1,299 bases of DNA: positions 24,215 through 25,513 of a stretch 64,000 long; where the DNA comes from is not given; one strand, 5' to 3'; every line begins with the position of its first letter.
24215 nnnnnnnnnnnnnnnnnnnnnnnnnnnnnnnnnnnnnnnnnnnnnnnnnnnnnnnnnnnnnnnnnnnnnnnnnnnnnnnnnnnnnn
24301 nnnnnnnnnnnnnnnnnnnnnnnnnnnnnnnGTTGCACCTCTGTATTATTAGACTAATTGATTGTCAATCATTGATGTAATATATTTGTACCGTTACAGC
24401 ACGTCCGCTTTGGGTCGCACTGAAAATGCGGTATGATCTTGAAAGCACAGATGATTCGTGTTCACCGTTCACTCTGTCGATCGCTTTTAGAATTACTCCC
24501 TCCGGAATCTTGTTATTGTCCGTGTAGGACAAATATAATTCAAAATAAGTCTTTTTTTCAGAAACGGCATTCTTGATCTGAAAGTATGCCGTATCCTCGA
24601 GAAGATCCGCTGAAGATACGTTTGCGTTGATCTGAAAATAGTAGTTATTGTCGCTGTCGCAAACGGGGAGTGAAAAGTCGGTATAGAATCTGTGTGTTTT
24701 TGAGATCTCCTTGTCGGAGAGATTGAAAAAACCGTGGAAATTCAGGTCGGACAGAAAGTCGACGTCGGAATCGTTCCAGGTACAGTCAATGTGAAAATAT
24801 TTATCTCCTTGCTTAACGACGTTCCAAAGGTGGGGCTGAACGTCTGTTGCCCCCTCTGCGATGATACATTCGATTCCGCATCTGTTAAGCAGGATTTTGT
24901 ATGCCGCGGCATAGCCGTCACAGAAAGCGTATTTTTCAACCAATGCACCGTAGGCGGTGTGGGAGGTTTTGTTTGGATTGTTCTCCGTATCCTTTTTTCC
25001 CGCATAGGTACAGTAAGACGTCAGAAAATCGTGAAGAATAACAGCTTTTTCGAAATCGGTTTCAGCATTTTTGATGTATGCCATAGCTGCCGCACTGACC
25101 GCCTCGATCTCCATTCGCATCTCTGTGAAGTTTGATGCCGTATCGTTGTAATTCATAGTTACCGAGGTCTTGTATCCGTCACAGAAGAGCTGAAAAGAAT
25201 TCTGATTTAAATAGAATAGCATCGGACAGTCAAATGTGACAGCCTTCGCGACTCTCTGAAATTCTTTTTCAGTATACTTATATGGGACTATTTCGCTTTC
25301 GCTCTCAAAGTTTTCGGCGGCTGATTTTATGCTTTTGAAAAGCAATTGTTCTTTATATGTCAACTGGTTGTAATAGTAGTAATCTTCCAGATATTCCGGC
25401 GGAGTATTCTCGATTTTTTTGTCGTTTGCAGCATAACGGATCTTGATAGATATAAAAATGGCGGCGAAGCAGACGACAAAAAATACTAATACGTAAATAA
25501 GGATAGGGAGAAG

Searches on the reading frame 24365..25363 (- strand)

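Call 52: search_protein_families(library=pfam, proteins=[window:24365-25363:-], max_evalue=0.001)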
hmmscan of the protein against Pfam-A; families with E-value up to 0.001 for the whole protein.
window:24365-25363:- (332 aa): 1 family
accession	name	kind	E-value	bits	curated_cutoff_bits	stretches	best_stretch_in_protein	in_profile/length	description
PF01841.26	Transglut_core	-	3.1e-08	34.3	23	1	96-193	7-107/108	Transglutaminase-like superfamily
